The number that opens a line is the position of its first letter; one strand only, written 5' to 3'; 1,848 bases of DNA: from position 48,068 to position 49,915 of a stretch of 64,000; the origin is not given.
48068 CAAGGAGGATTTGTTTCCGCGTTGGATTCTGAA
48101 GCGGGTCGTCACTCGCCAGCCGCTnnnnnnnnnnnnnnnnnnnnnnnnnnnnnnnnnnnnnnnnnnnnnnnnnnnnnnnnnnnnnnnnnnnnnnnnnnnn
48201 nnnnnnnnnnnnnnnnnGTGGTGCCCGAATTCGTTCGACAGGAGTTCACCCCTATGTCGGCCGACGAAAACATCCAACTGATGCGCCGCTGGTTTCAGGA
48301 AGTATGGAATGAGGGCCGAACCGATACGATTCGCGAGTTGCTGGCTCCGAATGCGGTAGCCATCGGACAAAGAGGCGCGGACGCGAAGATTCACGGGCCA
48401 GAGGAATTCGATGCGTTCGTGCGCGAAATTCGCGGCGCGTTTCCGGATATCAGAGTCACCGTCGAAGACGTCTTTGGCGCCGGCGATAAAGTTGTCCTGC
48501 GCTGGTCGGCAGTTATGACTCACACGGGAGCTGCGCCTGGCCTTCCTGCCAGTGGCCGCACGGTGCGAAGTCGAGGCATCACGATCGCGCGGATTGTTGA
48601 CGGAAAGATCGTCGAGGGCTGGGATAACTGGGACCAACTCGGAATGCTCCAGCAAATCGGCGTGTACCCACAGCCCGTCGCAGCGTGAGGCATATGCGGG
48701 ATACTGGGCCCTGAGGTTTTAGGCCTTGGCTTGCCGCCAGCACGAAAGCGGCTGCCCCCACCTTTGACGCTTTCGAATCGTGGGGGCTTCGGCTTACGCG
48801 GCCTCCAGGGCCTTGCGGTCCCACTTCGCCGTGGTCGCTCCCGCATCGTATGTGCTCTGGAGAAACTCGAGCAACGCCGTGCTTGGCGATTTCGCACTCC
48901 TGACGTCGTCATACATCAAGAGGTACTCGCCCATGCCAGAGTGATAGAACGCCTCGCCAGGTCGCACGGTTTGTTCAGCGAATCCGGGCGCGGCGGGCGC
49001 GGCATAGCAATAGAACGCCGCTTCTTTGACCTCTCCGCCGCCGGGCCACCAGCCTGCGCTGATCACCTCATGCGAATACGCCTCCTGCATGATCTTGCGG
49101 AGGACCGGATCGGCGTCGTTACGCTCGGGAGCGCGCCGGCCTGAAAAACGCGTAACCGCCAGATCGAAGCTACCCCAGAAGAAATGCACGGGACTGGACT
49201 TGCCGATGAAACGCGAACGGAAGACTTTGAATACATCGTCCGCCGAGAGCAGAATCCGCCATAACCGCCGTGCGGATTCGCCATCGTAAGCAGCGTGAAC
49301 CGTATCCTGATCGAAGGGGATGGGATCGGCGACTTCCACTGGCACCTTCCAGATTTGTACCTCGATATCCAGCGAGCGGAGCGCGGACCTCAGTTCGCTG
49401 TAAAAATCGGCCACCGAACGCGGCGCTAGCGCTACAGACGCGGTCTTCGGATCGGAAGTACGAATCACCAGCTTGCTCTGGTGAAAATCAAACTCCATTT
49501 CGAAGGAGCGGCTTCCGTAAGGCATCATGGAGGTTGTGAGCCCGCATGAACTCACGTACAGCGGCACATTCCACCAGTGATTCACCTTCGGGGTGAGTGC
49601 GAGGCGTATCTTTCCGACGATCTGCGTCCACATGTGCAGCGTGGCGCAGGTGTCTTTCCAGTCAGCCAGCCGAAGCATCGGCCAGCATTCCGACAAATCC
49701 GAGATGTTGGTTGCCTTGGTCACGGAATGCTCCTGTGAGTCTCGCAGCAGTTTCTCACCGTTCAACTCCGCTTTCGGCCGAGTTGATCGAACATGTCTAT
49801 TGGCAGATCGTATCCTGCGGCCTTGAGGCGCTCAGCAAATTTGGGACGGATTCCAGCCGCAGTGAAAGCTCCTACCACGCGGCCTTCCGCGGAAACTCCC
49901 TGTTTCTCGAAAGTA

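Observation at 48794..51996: Orphan second CpaF ATPase flanked by a secreted tandem TonB-C protein and DUF5996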

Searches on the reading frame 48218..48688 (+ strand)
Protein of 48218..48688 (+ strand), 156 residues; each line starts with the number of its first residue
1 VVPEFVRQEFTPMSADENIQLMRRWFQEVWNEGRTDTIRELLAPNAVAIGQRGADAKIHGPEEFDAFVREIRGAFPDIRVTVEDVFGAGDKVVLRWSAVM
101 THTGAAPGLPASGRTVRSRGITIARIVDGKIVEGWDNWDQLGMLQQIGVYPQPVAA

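Call 3: search_protein_families(library=pfam, proteins=[window:48218-48688:+], max_evalue=0.01)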
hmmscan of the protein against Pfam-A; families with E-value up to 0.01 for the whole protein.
window:48218-48688:+ (156 aa): 3 families
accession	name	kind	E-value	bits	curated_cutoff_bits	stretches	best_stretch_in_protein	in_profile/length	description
PF07366.18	SnoaL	-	1.7e-36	125.3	28.4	1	21-147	2-126/126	SnoaL-like polyketide cyclase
PF12680.13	SnoaL_2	-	2e-23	83.4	27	1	23-133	2-101/102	SnoaL-like domain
PF14534.12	DUF4440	-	4.4e-05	24.3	25.2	1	23-114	6-93/107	Domain of unknown function (DUF4440)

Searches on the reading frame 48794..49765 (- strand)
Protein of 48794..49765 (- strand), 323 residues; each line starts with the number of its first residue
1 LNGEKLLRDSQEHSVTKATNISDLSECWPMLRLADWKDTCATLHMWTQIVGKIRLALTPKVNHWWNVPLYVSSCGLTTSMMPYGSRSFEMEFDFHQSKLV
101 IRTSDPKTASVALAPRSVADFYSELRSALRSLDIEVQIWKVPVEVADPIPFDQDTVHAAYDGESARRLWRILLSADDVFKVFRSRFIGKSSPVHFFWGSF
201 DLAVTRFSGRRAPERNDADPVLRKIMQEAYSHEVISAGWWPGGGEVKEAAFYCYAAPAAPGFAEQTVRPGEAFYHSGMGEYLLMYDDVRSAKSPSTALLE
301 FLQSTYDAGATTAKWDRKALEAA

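Call 3: search_protein_families(library=pfam, proteins=[window:48794-49765:-], max_evalue=0.01)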
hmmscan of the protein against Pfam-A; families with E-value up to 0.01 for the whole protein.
window:48794-49765:- (323 aa): 1 family
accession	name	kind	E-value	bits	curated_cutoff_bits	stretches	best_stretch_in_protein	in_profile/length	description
PF19459.4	DUF5996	-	2.6e-133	444.1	25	1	28-321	1-295/296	Family of unknown function (DUF5996)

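Call 57: search_solved_structures(query=window:48794-49765:-, max_evalue=1)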
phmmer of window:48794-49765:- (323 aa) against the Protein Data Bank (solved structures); distinct sequences matched with E-value up to 1: 0.

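Call 63: search_protein_families(library=ncbifam, proteins=[window:48794-49723:-], max_evalue=0.001)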
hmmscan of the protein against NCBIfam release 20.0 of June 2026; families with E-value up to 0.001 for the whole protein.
window:48794-49723:- (309 aa): 0 families
